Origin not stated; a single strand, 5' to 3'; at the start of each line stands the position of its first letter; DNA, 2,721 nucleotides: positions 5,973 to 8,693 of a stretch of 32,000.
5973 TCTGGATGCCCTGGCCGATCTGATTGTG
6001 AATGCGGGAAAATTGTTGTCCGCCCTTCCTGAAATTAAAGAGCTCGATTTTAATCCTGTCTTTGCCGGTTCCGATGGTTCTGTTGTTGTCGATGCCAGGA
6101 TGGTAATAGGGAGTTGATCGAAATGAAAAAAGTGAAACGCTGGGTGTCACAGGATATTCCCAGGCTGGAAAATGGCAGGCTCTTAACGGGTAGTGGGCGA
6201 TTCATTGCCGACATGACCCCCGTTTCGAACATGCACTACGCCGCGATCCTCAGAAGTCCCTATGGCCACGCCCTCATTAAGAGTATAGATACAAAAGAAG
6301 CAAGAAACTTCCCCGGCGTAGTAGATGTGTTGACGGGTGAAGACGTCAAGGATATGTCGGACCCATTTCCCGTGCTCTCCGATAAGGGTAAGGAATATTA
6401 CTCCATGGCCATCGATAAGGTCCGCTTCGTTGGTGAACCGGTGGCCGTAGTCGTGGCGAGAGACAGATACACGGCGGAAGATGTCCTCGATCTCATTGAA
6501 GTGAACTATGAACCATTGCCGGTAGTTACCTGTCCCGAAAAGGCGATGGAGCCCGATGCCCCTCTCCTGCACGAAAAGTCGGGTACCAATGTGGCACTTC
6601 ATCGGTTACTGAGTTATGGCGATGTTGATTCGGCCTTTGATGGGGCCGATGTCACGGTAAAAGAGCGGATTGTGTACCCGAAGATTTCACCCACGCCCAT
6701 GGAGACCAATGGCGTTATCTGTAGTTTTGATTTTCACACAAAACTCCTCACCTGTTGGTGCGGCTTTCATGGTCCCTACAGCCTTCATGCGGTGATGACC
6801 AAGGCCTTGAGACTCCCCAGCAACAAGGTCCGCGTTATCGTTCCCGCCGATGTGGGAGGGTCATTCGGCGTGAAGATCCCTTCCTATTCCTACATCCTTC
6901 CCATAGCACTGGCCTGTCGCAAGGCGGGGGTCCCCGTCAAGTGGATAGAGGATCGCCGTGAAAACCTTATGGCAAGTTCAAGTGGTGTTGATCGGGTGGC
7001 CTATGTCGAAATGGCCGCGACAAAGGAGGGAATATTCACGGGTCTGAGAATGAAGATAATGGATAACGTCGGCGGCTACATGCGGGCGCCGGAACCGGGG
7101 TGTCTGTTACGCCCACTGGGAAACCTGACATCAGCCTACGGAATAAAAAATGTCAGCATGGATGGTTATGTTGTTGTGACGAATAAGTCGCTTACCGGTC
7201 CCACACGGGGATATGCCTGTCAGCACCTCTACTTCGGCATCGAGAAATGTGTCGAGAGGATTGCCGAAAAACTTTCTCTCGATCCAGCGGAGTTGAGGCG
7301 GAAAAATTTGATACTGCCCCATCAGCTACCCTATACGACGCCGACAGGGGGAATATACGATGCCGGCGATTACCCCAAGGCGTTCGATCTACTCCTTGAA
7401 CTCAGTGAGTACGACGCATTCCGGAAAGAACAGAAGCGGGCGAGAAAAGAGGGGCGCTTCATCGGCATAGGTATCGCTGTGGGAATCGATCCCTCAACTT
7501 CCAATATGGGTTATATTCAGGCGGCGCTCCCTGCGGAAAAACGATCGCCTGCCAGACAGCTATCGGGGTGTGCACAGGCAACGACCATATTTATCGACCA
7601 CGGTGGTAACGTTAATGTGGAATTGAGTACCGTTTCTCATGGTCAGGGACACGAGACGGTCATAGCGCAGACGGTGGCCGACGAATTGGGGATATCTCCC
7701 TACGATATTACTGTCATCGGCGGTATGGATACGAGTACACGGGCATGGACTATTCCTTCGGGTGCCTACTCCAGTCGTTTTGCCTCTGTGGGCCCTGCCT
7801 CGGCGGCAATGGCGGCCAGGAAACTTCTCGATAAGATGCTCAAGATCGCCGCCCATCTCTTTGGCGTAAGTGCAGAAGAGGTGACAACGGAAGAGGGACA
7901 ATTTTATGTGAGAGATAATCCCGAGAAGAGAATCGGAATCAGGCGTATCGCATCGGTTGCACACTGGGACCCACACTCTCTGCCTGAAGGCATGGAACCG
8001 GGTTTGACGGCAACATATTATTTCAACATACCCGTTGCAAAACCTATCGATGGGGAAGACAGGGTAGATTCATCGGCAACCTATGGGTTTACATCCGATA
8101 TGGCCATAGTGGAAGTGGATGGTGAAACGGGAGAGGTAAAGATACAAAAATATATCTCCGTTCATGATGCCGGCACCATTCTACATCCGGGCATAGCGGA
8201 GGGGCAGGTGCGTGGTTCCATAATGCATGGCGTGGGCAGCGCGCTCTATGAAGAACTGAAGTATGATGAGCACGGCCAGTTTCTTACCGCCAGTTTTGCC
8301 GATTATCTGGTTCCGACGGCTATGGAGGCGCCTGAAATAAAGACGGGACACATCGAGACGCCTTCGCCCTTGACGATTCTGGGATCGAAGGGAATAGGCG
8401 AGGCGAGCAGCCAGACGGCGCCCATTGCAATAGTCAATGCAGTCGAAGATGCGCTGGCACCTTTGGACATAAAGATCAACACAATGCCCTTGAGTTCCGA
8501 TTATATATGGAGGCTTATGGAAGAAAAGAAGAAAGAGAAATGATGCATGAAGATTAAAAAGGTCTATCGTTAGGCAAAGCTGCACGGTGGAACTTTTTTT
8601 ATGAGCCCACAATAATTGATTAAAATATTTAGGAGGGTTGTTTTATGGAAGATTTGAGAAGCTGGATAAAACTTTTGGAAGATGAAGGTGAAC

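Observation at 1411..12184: Eight-gene operon mixing UbiD/UbiX, a lone Mo-hydroxylase catalytic subunit, an ATZ/TRZ-type aminohydrolase, a cupin, a split ADP-forming acyl-CoA synthetase and a TRAP permease: candidate undescribed (hetero)aromatic acid pathway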

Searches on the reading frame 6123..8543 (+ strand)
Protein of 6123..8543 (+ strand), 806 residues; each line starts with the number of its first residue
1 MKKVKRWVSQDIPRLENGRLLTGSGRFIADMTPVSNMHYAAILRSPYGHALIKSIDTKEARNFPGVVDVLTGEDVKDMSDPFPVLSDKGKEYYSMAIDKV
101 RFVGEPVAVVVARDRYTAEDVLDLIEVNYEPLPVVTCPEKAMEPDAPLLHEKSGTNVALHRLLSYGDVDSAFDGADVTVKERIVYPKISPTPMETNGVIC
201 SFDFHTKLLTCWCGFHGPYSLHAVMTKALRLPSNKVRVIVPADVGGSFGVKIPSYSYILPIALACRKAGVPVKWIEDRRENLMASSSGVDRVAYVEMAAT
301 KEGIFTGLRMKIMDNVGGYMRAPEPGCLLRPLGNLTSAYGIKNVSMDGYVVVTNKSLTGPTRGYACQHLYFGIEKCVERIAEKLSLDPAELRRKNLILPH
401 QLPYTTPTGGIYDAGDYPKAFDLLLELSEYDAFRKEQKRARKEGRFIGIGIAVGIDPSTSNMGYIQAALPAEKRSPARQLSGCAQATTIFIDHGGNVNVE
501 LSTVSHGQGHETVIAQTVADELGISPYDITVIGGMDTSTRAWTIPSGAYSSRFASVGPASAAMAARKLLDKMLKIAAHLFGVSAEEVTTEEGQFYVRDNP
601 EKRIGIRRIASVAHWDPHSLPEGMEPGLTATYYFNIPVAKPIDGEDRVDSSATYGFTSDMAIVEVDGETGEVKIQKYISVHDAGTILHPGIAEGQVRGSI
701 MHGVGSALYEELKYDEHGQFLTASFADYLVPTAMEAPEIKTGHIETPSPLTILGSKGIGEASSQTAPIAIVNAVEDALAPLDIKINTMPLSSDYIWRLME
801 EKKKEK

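Call 4: search_protein_families(library=pfam, proteins=[window:6123-8543:+])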
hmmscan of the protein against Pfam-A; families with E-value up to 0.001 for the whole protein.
window:6123-8543:+ (806 aa): 3 families
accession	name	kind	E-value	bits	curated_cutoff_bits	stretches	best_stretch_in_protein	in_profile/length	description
PF20256.3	MoCoBD_2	-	3.9e-74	250.1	27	1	424-737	2-283/283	Molybdopterin cofactor-binding domain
PF02738.23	MoCoBD_1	-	2.4e-64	217.2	27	1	150-396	2-244/244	Molybdopterin cofactor-binding domain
PF01315.27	Ald_Xan_dh_C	-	2.4e-27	95.8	31.3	1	22-133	1-110/110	Aldehyde oxidase and xanthine dehydrogenase, a/b hammerhead domain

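Call 5: search_protein_families(library=ncbifam, proteins=[window:6123-8543:+])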
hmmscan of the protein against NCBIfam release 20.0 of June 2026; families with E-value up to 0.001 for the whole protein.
window:6123-8543:+ (806 aa): 13 families
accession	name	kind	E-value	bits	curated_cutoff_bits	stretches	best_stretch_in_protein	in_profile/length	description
TIGR02416.1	CO_dehy_Mo_lg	equivalog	1.5e-160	535.9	991.15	1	16-797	1-769/770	aerobic carbon-monoxide dehydrogenase large subunit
NF041018.1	glyceraldDH_alpha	equivalog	1.7e-160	535.9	790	2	7-458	2-453/741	glyceraldehyde dehydrogenase subunit alpha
NF040766.1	CODH_aero_grp5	exception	7.3e-148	494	950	1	6-798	3-784/785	aerobic carbon-monoxide dehydrogenase large subunit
TIGR03194.1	4hydrxCoA_A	equivalog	1.4e-110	370.9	994.55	1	13-798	2-745/746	4-hydroxybenzoyl-CoA reductase subunit alpha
NF043082.1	XdhA_XDHase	equivalog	2.3e-108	363.3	780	1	10-801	3-754/758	xanthine dehydrogenase subunit XdhA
NF007426.0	PRK09970.1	equivalog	6e-106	355.3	916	1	7-800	5-756/761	xanthine dehydrogenase molybdenum-binding subunit XdhA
TIGR03196.1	pucD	equivalog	3.8e-92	310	783.65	1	21-792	16-751/763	xanthine dehydrogenase subunit D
TIGR03311.1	Se_dep_XDH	equivalog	9.3e-65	219.2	830.45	2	4-413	158-554/848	selenium-dependent xanthine dehydrogenase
NF045668.1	pterin_aldehy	equivalog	2.5e-61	207.9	1100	2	22-574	189-720/905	molybdopterin-dependent aldehyde oxidoreductase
TIGR02965.1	xanthine_xdhB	equivalog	4.2e-61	207.1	849.5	1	21-782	14-733/758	xanthine dehydrogenase molybdopterin binding subunit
TIGR03313.1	Se_sel_red_Mo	hypoth_equivalog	2.3e-49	167.9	1101.9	3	489-778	665-931/951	molybdopterin-dependent oxidoreductase Mo/Fe-S-binding subunit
NF041671.1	peri_hyde_PaoC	equivalog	1.9e-47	162.1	1180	2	8-595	18-559/735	aldehyde oxidoreductase molybdenum-binding subunit PaoC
TIGR02969.1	mam_aldehyde_ox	subfamily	4.8e-34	117.1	1912.3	2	19-525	587-1058/1330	aldehyde oxidase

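Call 22: search_solved_structures(query=window:6123-8543:+)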
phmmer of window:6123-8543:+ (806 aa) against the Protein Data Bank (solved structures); distinct sequences matched with E-value up to 0.001: 43.
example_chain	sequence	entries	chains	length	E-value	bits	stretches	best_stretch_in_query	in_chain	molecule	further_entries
8uem_A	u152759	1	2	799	2.1e-147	495.9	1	14-801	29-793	Carbon monoxide dehydrogenase (Large chain), CoxL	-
1t3q_B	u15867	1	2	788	1.1e-127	430.6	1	5-802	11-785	quinoline 2-oxidoreductase large subunit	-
1n5w_B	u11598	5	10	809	6.1e-125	421.6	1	14-800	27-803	Carbon monoxide dehydrogenase large chain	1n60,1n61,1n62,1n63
1zxi_B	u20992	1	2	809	8.3e-125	421.2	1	14-800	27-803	Carbon monoxide dehydrogenase large chain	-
1ffu_B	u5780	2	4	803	1.5e-115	390.5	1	14-801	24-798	CUTL, MOLYBDOPROTEIN OF CARBON MONOXIDE DEHYDROGENASE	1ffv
7dqx_A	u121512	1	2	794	8e-100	338.5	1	6-796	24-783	6-hydroxypseudooxynicotine dehydrogenase complex subunit gamma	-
4zoh_A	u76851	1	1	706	3e-87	297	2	7-437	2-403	Putative oxidoreductase molybdopterin-binding subunit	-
1rm6_A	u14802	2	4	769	1.7e-68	234.9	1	13-803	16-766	4-hydroxybenzoyl-CoA reductase alpha subunit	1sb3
3hrd_A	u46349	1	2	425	1.6e-38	135.9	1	19-411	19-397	Nicotinate dehydrogenase large molybdopterin subunit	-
5y6q_C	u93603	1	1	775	3.1e-38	134.9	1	21-778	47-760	Aldehyde oxidase large subunit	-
1dgj_A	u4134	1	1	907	1e-36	129.9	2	10-456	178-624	ALDEHYDE OXIDOREDUCTASE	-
1sij_A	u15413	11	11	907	3.4e-34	121.5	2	22-458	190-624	Aldehyde oxidoreductase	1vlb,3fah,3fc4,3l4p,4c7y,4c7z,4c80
3sr6_C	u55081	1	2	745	7.8e-33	117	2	9-452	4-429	Xanthine dehydrogenase/oxidase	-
1fiq_C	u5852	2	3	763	7.8e-33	117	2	9-452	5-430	XANTHINE OXIDASE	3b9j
3etr_C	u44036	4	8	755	8.2e-33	116.9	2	9-452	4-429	Xanthine dehydrogenase/oxidase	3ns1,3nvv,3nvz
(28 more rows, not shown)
